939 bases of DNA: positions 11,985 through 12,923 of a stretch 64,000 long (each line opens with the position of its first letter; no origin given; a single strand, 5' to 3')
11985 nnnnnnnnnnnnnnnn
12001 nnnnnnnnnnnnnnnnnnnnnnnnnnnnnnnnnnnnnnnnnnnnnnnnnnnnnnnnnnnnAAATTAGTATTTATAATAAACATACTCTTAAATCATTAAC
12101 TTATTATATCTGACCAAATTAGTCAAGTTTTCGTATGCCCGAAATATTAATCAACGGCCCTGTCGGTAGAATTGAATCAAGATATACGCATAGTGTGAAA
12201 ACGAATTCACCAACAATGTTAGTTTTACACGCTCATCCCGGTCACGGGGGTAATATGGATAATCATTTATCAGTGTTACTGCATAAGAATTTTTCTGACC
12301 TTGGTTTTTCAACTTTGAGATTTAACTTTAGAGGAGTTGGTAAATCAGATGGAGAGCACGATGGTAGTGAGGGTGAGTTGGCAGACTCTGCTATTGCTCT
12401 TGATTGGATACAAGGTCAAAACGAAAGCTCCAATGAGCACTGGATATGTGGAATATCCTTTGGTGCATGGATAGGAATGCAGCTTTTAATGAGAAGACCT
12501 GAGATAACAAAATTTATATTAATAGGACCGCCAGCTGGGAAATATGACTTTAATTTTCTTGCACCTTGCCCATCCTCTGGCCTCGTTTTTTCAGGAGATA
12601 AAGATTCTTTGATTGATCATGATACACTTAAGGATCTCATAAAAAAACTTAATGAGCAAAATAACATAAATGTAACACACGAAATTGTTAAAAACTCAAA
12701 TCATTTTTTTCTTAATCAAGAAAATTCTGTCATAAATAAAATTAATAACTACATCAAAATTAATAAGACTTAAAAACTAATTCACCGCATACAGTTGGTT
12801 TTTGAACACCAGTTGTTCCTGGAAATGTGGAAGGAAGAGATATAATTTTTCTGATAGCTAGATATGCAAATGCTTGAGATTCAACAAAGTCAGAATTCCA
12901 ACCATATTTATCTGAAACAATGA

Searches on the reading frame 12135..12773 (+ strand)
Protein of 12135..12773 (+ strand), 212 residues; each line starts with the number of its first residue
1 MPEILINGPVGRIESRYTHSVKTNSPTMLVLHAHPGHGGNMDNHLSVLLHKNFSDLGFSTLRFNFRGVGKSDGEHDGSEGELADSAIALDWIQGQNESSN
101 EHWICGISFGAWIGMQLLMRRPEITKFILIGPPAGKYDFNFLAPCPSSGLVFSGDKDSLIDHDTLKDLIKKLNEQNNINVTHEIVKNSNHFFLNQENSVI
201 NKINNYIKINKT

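Call 55: search_protein_families(library=pfam, proteins=[window:12135-12773:+], max_evalue=0.001)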
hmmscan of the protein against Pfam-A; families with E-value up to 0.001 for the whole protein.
window:12135-12773:+ (212 aa): 6 families
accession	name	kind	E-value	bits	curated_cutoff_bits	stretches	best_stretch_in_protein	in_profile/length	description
PF00561.26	Abhydrolase_1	-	1.6e-11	44.8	25.8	1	26-137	1-109/245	alpha/beta hydrolase fold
PF12146.15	Hydrolase_4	-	2.2e-10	40.7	27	1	37-133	11-110/239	Serine aminopeptidase, S33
PF02129.25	Peptidase_S15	-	2e-08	34.7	23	1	31-129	23-124/262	X-Pro dipeptidyl-peptidase (S15 family)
PF20408.4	Abhydrolase_11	-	1.5e-06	28.5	27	1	28-198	3-173/193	Alpha/beta hydrolase domain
PF12697.13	Abhydrolase_6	-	0.00043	21.4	26.3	1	36-138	9-99/217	Alpha/beta hydrolase family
PF01738.24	DLH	-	0.00094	19.3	21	0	85-199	81-196/217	Dienelactone hydrolase family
